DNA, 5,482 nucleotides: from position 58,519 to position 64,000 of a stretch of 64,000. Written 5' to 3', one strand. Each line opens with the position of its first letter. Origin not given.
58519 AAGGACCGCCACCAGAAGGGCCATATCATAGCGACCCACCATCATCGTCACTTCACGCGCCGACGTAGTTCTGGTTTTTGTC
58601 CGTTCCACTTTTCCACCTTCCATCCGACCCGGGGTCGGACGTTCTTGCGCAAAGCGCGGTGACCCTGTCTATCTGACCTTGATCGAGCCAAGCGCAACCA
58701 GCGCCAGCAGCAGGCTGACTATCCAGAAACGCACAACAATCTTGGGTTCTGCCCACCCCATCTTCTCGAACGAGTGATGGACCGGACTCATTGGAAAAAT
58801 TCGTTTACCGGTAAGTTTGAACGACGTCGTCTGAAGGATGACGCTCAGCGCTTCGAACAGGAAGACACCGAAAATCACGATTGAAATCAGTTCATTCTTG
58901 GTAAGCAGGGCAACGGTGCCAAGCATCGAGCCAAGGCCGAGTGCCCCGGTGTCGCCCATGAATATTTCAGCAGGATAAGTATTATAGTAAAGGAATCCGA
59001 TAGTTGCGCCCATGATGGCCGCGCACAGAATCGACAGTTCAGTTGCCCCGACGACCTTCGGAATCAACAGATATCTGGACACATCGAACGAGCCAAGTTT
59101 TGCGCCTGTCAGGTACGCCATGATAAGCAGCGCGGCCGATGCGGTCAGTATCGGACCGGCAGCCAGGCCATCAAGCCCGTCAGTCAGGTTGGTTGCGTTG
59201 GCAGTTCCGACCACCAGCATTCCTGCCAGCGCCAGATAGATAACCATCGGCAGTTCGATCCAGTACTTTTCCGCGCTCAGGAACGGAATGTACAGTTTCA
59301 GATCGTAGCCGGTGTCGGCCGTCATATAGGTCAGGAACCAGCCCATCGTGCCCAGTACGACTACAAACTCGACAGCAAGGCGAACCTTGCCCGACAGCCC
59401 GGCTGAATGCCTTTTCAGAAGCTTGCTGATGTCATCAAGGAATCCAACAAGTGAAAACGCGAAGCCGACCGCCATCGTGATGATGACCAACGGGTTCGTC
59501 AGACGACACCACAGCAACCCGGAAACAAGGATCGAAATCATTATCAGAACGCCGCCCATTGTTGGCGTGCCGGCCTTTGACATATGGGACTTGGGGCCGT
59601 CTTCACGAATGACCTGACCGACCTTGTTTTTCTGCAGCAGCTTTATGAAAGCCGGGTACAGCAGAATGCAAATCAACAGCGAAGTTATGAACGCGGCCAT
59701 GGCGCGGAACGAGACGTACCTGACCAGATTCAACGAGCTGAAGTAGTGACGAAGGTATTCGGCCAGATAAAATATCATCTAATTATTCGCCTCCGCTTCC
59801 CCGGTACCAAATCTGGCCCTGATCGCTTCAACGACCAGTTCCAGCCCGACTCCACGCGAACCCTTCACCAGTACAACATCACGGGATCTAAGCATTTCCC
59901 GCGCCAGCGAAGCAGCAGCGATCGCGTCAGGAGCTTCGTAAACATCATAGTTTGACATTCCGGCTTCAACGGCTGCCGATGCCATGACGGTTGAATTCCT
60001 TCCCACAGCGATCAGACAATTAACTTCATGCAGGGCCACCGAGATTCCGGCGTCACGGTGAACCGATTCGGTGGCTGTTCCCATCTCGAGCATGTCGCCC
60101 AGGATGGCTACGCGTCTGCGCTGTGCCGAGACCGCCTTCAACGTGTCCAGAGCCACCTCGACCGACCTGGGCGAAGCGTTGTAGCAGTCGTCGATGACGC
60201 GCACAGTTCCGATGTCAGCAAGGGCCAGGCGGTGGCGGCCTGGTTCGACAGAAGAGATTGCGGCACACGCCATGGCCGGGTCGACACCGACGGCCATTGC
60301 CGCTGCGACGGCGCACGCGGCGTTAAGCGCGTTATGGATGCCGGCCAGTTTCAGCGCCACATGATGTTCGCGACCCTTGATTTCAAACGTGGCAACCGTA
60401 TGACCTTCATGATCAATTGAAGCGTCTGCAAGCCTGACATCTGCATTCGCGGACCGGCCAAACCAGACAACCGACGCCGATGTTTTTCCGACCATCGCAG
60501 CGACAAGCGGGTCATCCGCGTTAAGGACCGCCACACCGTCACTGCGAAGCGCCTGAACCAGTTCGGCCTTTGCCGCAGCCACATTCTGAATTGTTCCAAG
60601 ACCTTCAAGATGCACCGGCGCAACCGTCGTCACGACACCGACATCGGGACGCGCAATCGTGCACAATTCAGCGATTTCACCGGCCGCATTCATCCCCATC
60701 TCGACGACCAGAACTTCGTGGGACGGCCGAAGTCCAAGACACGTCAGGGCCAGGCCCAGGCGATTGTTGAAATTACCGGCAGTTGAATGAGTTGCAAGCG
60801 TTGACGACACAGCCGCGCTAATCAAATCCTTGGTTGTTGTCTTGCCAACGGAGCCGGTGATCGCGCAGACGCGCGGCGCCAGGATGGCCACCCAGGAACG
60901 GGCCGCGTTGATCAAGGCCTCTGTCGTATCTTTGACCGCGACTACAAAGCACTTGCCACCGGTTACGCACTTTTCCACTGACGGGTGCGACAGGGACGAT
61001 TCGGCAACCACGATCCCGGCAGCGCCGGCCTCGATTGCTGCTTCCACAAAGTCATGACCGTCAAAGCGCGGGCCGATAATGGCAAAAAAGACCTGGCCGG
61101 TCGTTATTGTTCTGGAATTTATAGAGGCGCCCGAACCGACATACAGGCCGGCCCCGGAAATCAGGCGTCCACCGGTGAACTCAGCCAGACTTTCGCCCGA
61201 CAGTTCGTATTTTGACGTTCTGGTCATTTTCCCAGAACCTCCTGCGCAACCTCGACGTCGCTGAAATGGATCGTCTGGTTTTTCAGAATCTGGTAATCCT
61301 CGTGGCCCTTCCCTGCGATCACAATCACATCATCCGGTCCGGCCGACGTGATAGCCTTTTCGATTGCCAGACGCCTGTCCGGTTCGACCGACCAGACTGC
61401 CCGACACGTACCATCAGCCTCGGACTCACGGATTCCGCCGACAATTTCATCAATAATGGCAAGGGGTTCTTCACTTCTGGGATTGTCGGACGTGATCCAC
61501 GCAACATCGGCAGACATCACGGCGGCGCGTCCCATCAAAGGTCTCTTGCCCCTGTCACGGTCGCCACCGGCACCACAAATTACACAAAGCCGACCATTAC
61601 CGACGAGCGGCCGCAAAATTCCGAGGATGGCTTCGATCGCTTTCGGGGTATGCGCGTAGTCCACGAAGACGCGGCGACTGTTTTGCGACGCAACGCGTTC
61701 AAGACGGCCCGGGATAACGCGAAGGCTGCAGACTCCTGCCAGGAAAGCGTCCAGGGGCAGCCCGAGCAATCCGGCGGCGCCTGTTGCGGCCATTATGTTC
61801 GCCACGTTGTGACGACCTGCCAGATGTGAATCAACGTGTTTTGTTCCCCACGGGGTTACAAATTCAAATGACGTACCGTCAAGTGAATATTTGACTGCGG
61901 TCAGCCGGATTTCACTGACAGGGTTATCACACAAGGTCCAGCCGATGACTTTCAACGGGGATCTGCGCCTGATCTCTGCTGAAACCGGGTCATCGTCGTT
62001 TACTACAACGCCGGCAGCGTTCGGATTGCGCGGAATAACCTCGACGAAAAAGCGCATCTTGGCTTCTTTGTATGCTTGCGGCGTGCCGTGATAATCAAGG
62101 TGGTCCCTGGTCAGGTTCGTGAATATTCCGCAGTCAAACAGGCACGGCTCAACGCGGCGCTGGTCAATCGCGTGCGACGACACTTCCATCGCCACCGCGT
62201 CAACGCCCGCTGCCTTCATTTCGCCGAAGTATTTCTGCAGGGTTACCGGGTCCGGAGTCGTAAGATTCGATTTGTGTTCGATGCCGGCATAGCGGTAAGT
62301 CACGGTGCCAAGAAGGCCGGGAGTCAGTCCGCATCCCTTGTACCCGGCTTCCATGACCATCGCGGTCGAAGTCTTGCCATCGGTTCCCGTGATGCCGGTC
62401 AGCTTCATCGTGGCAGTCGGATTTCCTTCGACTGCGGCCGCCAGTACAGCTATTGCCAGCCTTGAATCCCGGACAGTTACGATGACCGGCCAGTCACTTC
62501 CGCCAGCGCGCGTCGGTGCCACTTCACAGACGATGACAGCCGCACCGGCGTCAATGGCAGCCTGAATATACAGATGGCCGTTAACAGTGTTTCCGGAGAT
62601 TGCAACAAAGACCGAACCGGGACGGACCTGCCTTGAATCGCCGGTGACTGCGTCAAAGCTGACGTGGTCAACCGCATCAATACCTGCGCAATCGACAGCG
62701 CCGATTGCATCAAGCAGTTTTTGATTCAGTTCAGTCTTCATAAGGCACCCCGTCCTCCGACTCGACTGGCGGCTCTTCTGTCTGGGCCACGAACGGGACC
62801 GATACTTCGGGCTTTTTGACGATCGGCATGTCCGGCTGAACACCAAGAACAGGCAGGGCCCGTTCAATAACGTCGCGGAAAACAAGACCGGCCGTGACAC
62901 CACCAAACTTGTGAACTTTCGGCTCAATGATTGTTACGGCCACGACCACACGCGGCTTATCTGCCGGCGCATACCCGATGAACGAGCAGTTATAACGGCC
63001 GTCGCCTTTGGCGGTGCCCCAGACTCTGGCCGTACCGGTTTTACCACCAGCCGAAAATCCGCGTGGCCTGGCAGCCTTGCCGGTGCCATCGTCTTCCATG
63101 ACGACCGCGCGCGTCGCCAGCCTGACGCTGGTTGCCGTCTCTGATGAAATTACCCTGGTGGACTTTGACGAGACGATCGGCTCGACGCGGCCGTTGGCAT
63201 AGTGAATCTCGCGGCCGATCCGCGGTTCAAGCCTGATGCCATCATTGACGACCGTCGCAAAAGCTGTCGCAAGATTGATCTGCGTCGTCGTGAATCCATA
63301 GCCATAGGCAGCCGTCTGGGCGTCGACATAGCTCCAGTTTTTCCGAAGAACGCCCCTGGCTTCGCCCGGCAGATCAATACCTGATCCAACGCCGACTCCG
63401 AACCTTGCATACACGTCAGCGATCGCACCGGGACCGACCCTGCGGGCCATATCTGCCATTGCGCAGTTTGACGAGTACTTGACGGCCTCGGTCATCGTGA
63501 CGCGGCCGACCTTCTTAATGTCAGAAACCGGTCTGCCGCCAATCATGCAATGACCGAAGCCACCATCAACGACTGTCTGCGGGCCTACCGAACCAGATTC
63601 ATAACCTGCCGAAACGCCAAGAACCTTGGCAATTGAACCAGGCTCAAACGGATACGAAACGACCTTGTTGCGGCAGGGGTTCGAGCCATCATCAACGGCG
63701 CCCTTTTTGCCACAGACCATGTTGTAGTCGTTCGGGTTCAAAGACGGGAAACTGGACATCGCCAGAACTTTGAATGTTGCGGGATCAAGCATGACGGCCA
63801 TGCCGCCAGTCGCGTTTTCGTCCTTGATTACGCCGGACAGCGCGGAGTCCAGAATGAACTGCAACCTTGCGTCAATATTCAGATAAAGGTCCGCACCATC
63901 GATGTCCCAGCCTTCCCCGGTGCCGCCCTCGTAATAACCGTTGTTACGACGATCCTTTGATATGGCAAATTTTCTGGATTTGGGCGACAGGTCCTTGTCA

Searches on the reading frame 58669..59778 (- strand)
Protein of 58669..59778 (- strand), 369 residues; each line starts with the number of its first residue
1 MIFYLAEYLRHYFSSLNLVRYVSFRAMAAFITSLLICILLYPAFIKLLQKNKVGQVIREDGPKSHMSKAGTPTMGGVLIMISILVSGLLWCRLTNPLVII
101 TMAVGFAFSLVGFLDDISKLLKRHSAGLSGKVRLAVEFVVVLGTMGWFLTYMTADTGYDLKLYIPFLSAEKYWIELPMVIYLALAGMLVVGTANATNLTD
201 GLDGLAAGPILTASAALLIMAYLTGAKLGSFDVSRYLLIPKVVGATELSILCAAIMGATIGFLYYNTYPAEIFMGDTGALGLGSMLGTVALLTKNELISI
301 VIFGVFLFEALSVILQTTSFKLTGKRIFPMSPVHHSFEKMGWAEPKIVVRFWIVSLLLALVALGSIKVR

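Call 32: search_protein_families(library=pfam, proteins=[window:58669-59778:-], max_evalue=0.00001)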
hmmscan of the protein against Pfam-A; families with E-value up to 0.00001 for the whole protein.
window:58669-59778:- (369 aa): 1 family
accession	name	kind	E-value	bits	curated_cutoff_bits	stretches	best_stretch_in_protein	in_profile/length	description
PF00953.26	Glycos_transf_4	-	5.9e-30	104.8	27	1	100-292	3-158/160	Glycosyl transferase family 4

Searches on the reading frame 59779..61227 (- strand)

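Call 32: search_protein_families(library=pfam, proteins=[window:59779-61227:-], max_evalue=0.00001)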
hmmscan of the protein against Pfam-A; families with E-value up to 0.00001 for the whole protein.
window:59779-61227:- (482 aa): 3 families
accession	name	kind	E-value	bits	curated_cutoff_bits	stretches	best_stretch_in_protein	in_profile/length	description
PF08245.18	Mur_ligase_M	-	3.1e-47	161.6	24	1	123-310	1-200/200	Mur ligase middle domain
PF02875.26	Mur_ligase_C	-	2.1e-16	61.4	28.4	1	333-458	2-127/127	Mur ligase, glutamate ligase domain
PF01225.30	Mur_ligase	-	8.3e-08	32.9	21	1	35-109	6-91/95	Mur ligase family, catalytic domain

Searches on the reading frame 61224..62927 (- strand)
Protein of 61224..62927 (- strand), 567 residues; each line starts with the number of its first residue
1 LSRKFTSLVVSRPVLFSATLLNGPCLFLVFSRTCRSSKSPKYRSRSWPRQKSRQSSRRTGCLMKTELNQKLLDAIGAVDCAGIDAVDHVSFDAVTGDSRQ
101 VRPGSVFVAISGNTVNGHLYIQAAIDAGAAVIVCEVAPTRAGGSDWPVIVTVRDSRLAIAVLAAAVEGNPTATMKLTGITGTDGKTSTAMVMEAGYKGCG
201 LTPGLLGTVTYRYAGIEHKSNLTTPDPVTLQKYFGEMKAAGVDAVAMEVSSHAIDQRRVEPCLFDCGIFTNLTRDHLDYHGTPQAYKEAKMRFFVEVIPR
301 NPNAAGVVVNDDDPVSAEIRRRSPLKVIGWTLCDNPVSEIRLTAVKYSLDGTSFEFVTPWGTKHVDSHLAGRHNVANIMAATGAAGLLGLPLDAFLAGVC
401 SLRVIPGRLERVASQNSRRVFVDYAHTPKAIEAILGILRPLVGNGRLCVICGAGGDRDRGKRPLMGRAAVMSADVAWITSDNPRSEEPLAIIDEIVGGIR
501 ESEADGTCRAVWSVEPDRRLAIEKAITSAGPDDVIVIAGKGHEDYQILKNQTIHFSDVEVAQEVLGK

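Call 32: search_protein_families(library=pfam, proteins=[window:61224-62927:-], max_evalue=0.00001)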
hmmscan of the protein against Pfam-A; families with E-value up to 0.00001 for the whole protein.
window:61224-62927:- (567 aa): 3 families
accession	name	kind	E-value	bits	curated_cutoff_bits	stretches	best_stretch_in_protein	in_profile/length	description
PF08245.18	Mur_ligase_M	-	6.8e-47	160.4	24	1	179-385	1-200/200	Mur ligase middle domain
PF02875.26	Mur_ligase_C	-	2.5e-27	96.7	28.4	1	407-541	1-127/127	Mur ligase, glutamate ligase domain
PF01225.30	Mur_ligase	-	5.7e-08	33.5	21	1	93-152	4-73/95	Mur ligase family, catalytic domain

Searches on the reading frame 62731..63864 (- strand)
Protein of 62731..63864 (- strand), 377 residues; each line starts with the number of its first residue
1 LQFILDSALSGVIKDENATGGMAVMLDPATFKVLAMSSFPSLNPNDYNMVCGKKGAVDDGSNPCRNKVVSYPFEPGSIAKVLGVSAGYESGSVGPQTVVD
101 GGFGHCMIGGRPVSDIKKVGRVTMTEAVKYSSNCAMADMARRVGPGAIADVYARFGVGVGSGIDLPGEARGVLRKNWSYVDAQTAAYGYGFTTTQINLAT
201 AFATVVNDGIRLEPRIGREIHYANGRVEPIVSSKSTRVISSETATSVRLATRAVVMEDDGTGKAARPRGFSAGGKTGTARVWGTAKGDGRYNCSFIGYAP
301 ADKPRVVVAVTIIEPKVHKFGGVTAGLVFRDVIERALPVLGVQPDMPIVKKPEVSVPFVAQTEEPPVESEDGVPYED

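Call 32: search_protein_families(library=pfam, proteins=[window:62731-63864:-], max_evalue=0.00001)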
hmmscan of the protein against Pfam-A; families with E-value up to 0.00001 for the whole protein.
window:62731-63864:- (377 aa): 1 family
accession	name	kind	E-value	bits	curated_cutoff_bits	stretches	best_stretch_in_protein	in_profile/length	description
PF00905.27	Transpeptidase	-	1.7e-62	211.8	22.1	1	21-334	1-299/299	Penicillin binding protein transpeptidase domain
